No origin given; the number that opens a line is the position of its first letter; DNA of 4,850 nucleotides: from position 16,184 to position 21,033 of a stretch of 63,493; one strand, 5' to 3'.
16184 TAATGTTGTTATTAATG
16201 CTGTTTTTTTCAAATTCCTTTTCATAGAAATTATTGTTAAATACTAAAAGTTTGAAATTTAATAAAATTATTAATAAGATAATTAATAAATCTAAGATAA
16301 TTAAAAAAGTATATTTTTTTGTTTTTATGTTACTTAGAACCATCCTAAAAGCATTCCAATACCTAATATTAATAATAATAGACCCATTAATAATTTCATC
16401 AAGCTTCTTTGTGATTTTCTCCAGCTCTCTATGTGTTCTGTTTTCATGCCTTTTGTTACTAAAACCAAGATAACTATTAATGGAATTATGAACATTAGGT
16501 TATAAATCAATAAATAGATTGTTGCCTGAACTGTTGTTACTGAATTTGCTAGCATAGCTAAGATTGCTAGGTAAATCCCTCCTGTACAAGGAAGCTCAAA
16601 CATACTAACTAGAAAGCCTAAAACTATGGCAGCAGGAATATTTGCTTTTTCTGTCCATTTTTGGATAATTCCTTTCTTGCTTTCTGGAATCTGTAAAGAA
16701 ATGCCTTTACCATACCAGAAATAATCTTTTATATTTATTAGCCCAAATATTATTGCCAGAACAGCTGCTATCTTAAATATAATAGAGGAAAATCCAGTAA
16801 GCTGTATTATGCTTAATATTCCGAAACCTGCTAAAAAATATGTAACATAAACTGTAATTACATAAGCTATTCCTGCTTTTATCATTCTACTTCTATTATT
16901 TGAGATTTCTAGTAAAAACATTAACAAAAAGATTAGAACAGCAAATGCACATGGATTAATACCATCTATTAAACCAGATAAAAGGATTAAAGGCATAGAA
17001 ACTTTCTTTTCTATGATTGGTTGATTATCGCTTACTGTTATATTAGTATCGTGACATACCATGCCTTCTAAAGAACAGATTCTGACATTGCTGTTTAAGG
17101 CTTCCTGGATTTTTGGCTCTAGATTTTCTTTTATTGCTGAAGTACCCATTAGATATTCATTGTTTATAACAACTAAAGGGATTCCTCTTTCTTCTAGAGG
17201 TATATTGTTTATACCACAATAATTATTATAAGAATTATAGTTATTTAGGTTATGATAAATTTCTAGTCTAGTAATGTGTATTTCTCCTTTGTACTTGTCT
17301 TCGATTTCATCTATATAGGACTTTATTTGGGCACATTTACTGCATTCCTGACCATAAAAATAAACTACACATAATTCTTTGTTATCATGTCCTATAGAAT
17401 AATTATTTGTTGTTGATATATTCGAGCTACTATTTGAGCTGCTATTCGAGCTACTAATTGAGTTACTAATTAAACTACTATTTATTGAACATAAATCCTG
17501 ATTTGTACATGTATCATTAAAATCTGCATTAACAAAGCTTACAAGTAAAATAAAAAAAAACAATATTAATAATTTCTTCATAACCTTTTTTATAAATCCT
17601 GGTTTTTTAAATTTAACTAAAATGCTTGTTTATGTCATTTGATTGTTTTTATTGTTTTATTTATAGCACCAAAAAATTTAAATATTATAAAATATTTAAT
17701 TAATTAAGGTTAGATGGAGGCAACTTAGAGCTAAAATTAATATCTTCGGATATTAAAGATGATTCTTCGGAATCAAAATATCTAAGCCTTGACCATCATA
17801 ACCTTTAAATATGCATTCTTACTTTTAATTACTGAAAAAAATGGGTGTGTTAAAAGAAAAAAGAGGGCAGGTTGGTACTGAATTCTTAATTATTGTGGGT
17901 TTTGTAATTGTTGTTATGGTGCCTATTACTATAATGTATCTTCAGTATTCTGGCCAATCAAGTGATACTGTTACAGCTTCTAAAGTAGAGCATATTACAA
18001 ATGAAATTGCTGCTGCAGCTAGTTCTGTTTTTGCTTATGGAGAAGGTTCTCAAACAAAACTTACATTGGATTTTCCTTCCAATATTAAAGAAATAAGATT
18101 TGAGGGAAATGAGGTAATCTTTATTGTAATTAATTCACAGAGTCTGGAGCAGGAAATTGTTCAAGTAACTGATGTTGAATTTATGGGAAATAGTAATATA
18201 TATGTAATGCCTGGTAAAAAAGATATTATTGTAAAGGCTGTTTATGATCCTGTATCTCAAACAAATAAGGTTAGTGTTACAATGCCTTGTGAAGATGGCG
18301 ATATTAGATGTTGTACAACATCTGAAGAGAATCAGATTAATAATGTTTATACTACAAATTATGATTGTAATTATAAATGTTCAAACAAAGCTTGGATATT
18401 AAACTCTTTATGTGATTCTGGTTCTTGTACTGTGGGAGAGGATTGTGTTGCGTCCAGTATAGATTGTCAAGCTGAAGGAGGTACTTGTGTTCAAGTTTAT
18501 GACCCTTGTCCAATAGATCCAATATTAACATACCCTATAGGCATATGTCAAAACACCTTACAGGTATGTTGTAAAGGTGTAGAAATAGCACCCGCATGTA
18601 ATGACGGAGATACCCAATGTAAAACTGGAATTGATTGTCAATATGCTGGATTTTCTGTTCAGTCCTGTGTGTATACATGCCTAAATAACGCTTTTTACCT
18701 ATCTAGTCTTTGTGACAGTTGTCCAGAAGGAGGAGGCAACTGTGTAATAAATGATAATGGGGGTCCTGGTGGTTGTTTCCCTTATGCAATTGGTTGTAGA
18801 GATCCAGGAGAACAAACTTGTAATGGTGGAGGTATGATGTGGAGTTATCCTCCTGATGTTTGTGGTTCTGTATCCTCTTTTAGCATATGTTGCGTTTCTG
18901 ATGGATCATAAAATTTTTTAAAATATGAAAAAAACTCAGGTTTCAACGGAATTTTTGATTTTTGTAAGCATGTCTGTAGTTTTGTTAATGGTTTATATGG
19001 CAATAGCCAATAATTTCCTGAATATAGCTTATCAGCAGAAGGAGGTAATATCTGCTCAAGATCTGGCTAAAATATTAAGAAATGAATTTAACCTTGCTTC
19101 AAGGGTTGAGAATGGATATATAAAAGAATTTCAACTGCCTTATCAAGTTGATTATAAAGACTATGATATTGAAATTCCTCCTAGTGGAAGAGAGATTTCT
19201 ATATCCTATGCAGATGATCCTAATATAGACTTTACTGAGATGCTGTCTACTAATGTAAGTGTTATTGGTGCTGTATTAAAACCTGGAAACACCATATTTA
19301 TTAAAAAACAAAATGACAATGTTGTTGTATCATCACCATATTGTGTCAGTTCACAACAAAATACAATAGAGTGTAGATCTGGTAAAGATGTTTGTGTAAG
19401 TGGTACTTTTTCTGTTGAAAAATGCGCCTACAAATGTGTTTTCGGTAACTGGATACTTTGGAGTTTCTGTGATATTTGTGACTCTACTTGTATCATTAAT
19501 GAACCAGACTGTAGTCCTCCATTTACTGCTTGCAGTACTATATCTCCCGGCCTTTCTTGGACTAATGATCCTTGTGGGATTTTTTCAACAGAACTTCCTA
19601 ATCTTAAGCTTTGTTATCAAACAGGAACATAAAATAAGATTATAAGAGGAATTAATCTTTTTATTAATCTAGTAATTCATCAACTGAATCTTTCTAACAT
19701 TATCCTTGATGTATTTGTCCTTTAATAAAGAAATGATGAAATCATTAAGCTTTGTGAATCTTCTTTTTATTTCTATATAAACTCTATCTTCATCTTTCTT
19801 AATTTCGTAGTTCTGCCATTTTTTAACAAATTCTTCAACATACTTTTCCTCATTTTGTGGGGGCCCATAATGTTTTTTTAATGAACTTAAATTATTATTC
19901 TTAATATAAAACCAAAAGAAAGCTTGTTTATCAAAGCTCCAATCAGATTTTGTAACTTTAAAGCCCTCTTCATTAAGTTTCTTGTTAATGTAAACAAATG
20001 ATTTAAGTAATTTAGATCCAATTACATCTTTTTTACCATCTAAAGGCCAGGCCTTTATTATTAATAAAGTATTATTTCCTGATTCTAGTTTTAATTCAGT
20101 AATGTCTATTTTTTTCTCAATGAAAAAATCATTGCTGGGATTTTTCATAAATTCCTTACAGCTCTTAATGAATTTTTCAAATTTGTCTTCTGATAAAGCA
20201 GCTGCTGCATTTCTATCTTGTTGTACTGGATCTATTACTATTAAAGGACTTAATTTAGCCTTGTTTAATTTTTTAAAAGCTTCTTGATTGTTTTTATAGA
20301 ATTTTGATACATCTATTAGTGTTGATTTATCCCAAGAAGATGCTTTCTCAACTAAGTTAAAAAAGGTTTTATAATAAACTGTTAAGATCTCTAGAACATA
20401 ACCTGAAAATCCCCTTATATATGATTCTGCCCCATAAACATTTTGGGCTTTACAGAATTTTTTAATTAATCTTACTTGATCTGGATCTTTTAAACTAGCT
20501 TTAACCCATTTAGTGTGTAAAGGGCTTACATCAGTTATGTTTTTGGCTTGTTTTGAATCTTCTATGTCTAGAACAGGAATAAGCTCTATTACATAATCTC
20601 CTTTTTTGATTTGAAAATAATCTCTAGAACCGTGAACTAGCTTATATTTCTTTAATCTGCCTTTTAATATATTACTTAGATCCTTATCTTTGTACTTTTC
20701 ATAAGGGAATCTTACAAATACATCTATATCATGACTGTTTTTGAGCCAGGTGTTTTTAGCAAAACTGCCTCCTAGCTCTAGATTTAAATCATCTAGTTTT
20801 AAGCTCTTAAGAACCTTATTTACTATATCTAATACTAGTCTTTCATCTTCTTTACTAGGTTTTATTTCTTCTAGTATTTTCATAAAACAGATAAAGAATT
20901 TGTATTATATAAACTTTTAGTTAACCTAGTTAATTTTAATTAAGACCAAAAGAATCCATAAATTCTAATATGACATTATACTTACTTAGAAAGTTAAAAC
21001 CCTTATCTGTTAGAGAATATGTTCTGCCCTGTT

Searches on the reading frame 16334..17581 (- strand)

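Call 51: search_protein_families(library=pfam, proteins=[window:16334-17581:-], max_evalue=0.0001)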
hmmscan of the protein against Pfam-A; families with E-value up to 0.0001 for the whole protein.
window:16334-17581:- (415 aa): 3 families
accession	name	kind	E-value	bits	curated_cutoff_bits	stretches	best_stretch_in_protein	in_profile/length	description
PF11139.14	SfLAP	-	1.4e-06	28.4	35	1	199-411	1-208/213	Sap, sulfolipid-1-addressing protein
PF13386.12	DsbD_2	-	9.9e-06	26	24.9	1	199-408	2-198/199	Cytochrome C biogenesis protein transmembrane region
PF00085.26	Thioredoxin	-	1.4e-05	25.5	23.5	1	66-116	16-66/103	Thioredoxin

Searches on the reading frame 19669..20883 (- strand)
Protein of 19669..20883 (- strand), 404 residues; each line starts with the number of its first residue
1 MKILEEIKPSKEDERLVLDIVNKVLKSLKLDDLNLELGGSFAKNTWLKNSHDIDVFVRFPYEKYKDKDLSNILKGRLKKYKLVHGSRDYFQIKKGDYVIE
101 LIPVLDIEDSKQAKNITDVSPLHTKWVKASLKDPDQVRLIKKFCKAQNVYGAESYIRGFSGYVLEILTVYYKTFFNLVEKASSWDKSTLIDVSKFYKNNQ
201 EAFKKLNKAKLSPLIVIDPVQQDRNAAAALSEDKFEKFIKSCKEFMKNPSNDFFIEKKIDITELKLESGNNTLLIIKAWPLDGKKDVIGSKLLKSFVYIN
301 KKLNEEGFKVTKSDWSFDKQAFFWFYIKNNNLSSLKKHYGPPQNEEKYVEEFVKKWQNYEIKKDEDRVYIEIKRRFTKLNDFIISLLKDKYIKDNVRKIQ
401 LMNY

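Call 51: search_protein_families(library=pfam, proteins=[window:19669-20883:-], max_evalue=0.0001)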
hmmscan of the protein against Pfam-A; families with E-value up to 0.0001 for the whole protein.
window:19669-20883:- (404 aa): 3 families
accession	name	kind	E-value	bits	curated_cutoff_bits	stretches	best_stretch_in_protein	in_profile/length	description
PF09249.16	tRNA_NucTransf2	-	4.7e-37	127.1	27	1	135-254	1-112/113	tRNA nucleotidyltransferase, second domain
PF21133.2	CAA_C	-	8.8e-13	48.6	22.2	1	285-385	17-118/144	CCA-adding enzyme, C-terminal domain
PF01909.29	NTP_transf_2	-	1.5e-07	32.1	21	1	21-81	4-47/93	Nucleotidyltransferase domain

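Call 58: find_homologous_proteins(query=window:19669-20883:-, max_evalue=1e-10)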
Query window:19669-20883:- (404 aa): 3038 proteins with E <= 1e-10 among 8000 candidates; the best 120 are listed.
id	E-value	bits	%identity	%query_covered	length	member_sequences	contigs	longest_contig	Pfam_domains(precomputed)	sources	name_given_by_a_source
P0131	6.4e-241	817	90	100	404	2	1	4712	PF21133.3,PF09249.17,PF01909.30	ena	-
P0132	7.8e-195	666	74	100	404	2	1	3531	PF21133.3,PF09249.17,PF01909.30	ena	-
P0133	9.4e-185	633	68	100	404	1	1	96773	PF21133.3,PF09249.17,PF01909.30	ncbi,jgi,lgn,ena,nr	ncbi:MAG: CCA tRNA nucleotidyltransferase [Nanoarchaeota archaeon]|nr:CCA tRNA nucleotidyltransferas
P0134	7.5e-148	511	56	99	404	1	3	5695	PF21133.3,PF09249.17,PF01909.30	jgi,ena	-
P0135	9.8e-148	511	58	100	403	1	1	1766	PF21133.3,PF09249.17,PF01909.30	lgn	-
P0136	8.3e-145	501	55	99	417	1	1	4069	PF21133.3,PF09249.17,PF01909.30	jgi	jgi:tRNA nucleotidyltransferase (CCA-adding enzyme)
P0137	3.3e-143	496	56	100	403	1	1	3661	PF21133.3,PF09249.17,PF01909.30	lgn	-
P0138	2.0e-142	493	53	99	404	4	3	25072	PF21133.3,PF09249.17,PF01909.30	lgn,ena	-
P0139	1.5e-139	484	53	99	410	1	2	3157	PF21133.3,PF09249.17,PF01909.30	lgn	-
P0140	1.9e-139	483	56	99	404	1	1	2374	PF21133.3,PF09249.17,PF01909.30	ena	-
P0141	3.4e-139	483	56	99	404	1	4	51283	PF21133.3,PF09249.17,PF01909.30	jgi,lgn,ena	-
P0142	7.9e-139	481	57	100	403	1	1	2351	PF21133.3,PF09249.17,PF01909.30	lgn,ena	-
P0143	7.9e-139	481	55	100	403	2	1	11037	PF21133.3,PF09249.17,PF01909.30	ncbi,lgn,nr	ncbi:MAG: CCA tRNA nucleotidyltransferase [Nanoarchaeota archaeon]|nr:CCA tRNA nucleotidyltransferas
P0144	1.3e-138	481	53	99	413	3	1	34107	PF21133.3,PF09249.17,PF01909.30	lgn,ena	-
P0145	5.8e-138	479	56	99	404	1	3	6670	PF21133.3,PF09249.17,PF01909.30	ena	-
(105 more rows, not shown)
